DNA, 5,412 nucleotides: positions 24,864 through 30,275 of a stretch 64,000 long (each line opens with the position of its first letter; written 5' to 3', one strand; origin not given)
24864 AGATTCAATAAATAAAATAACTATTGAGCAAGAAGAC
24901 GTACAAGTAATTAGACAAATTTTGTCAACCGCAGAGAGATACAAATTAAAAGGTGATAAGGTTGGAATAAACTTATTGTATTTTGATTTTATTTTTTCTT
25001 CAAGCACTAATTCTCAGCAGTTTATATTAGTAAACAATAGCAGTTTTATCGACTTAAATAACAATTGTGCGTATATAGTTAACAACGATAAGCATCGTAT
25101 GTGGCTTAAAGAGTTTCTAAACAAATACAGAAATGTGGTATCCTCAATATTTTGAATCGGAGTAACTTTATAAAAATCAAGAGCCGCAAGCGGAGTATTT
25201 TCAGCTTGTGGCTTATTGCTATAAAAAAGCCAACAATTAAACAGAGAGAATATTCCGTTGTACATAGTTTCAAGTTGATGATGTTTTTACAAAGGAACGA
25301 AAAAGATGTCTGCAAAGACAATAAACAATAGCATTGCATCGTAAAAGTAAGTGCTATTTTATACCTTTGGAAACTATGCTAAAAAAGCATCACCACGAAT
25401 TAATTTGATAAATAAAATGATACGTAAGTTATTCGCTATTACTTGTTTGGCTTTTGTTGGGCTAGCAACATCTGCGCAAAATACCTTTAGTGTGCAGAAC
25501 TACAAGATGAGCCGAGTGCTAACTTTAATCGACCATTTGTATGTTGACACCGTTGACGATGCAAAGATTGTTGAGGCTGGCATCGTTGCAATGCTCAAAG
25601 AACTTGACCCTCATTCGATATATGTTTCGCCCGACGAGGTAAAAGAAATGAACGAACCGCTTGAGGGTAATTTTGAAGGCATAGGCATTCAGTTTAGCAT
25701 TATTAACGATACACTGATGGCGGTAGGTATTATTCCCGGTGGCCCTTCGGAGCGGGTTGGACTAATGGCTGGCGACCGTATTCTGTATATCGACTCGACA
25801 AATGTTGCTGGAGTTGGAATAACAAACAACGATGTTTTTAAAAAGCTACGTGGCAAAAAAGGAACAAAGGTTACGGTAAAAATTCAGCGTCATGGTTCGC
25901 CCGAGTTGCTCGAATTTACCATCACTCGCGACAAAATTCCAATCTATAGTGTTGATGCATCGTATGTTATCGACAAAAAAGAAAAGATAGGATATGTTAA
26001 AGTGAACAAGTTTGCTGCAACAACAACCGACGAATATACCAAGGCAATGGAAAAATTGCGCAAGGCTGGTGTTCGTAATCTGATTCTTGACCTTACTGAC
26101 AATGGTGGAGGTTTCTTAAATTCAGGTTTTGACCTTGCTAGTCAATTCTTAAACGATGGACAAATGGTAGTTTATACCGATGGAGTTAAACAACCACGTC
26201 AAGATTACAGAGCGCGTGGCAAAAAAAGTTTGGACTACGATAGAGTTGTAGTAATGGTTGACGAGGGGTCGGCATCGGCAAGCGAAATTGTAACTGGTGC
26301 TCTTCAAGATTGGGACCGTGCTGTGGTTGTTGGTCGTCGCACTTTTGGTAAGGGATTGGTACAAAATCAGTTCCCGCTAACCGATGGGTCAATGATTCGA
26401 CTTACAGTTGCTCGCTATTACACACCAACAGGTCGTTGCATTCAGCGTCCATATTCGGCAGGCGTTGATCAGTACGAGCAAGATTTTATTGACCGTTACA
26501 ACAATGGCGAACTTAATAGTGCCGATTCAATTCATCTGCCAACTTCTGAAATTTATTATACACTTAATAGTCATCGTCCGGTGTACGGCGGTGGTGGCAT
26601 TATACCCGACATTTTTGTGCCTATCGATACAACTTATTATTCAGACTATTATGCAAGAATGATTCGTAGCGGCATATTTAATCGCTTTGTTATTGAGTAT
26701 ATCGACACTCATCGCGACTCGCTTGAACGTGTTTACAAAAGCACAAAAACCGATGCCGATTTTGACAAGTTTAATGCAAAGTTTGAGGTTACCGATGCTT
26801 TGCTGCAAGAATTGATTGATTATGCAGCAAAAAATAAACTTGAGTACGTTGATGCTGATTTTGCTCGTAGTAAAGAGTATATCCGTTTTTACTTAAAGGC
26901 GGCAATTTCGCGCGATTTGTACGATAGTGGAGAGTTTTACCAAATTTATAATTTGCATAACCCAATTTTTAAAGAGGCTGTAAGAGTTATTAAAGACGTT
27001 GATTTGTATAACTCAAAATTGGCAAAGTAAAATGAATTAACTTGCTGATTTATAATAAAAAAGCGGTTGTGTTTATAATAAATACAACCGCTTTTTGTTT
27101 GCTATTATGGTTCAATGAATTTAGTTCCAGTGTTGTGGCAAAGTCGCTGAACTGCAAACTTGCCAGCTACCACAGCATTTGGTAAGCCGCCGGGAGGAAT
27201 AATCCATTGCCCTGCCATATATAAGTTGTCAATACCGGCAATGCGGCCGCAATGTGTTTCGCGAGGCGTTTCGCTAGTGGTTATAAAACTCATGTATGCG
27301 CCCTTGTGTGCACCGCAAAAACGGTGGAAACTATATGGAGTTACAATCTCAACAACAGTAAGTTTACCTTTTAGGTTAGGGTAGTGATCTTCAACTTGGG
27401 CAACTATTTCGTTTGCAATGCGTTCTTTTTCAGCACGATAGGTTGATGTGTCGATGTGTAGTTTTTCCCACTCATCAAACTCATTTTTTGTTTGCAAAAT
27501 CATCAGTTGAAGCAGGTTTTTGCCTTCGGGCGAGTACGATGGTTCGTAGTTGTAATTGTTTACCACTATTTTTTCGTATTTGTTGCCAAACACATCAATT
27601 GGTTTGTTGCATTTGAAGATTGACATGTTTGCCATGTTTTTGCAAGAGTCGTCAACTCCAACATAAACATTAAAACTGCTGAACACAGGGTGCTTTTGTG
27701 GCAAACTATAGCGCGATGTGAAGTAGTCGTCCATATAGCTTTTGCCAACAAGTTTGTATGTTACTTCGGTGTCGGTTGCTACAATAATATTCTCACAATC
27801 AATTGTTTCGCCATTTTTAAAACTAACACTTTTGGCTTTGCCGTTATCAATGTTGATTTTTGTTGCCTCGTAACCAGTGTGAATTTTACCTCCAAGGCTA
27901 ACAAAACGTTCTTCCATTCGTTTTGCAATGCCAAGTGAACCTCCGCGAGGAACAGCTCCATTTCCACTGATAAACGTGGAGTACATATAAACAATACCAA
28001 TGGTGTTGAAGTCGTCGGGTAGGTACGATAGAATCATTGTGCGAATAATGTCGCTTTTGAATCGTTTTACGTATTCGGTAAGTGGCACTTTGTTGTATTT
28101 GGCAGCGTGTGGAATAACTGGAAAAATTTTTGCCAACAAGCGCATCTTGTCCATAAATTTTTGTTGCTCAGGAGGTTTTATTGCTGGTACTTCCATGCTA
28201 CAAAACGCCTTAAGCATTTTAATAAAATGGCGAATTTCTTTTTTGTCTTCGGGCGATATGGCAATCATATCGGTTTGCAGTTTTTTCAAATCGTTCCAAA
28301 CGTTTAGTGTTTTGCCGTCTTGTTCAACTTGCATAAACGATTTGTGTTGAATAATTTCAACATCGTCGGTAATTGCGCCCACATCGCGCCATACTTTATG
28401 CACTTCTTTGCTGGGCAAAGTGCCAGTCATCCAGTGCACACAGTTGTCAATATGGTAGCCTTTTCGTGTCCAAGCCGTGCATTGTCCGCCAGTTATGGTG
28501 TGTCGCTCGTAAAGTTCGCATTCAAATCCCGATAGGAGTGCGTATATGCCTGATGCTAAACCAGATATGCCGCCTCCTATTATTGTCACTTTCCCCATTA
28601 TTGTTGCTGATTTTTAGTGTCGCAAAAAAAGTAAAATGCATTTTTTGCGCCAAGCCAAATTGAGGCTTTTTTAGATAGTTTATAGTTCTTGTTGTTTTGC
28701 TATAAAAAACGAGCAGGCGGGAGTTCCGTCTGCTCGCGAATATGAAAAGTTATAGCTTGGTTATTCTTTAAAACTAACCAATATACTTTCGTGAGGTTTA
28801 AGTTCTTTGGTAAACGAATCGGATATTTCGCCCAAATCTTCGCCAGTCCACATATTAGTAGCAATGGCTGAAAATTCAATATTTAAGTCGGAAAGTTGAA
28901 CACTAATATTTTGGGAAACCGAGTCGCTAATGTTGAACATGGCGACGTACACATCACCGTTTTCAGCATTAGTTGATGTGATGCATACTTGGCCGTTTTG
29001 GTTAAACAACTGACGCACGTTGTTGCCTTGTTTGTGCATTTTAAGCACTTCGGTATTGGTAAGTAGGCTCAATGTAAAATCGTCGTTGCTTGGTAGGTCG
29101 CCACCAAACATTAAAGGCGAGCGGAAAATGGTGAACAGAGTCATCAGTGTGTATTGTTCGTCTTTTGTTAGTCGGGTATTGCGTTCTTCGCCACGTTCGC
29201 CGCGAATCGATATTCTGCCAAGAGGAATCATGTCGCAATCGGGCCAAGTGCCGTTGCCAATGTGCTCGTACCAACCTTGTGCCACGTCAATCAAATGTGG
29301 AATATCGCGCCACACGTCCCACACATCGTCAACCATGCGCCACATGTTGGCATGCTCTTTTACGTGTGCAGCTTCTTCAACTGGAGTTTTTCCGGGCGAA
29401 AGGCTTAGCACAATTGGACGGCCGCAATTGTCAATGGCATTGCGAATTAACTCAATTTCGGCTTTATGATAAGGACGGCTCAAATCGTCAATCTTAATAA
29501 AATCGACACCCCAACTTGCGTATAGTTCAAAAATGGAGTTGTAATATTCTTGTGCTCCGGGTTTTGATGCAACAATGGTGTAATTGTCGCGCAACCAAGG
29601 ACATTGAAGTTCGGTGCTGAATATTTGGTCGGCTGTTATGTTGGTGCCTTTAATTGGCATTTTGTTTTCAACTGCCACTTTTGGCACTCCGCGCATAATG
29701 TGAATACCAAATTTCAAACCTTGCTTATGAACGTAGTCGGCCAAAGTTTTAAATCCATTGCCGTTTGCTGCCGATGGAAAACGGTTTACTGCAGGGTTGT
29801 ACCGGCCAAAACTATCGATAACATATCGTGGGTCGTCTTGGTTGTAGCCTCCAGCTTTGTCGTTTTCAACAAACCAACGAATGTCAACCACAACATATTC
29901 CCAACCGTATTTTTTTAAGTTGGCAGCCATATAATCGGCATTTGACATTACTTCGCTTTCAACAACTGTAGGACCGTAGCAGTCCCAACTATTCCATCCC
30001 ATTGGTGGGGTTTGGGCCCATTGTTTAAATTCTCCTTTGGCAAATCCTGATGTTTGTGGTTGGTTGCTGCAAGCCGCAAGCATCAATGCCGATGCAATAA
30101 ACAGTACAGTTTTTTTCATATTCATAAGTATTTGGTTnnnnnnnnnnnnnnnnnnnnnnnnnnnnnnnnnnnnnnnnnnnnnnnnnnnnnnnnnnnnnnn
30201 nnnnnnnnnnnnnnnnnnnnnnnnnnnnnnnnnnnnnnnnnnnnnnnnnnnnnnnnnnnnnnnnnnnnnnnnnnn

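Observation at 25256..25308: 53-bp direct repeats duplicating the LOG gene start bracket the Rhs island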

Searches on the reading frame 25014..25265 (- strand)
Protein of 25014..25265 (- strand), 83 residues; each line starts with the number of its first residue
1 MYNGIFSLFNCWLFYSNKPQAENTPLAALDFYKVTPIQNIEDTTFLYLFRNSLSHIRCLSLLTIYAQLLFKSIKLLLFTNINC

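Call 12: search_protein_families(library=pfam, proteins=[window:25014-25265:-], max_evalue=0.01)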
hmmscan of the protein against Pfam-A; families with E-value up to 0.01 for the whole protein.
window:25014-25265:- (83 aa): 0 families

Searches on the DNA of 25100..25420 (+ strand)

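Call 61: search_dna_similar(query=window:25100-25420:+, collection=phages, mode=distant, max_rows=5)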
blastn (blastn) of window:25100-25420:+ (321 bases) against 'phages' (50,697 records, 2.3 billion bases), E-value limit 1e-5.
No match.

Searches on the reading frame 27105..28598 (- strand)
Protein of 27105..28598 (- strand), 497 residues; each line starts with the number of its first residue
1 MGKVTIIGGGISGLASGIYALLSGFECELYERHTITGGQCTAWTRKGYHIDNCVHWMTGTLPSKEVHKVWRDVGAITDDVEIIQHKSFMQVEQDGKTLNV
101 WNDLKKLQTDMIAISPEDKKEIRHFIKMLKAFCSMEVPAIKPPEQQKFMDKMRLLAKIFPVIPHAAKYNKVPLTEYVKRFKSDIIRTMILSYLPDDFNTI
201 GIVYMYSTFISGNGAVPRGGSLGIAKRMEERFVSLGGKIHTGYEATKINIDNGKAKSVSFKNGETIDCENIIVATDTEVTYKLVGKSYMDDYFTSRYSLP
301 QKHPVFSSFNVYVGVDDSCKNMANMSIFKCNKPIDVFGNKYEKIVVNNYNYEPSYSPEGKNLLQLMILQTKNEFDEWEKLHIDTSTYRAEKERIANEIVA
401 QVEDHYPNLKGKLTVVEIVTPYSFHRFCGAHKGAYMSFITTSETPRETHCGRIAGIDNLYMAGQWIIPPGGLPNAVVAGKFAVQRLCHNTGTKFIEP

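Call 44: search_protein_families(library=pfam, proteins=[window:27105-28598:-], max_evalue=0.00001)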
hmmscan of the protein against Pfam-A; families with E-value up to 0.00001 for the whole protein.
window:27105-28598:- (497 aa): 4 families
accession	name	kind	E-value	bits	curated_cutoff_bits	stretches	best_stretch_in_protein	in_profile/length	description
PF01593.30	Amino_oxidase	-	1.7e-15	57.7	19.8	1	11-486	1-442/443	Flavin containing amine oxidoreductase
PF13450.12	NAD_binding_8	-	1.9e-12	47.7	21.9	1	6-72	1-67/68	NAD(P)-binding Rossmann-like domain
PF01266.30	DAO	-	1.4e-08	35.1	27.9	0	3-40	1-38/353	FAD dependent oxidoreductase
PF07992.20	Pyr_redox_2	-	2.9e-06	27.4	26.1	0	224-275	185-235/291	Pyridine nucleotide-disulphide oxidoreductase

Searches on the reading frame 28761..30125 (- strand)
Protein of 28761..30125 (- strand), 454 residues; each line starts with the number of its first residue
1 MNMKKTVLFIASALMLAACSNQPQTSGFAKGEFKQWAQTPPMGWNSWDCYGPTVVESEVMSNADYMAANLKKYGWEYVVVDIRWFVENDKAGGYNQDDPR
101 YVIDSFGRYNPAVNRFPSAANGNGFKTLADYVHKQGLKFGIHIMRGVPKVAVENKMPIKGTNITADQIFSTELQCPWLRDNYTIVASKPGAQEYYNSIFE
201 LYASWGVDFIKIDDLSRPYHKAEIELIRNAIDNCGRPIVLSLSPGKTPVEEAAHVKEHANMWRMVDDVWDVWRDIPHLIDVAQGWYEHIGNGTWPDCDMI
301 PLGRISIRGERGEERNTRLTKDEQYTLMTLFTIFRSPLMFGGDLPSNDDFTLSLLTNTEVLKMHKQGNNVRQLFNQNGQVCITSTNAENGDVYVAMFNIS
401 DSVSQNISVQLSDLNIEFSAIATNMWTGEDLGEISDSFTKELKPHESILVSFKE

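Call 44: search_protein_families(library=pfam, proteins=[window:28761-30125:-], max_evalue=0.00001)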
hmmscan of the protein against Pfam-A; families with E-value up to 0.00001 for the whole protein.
window:28761-30125:- (454 aa): 2 families
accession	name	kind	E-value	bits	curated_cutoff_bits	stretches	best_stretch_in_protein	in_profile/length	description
PF16499.11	Melibiase_2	-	2.3e-24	86.6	23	1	160-363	78-281/284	Alpha galactosidase A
PF17801.7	Melibiase_C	-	3.8e-11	43.4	22.9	1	379-450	3-69/71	Alpha galactosidase C-terminal beta sandwich domain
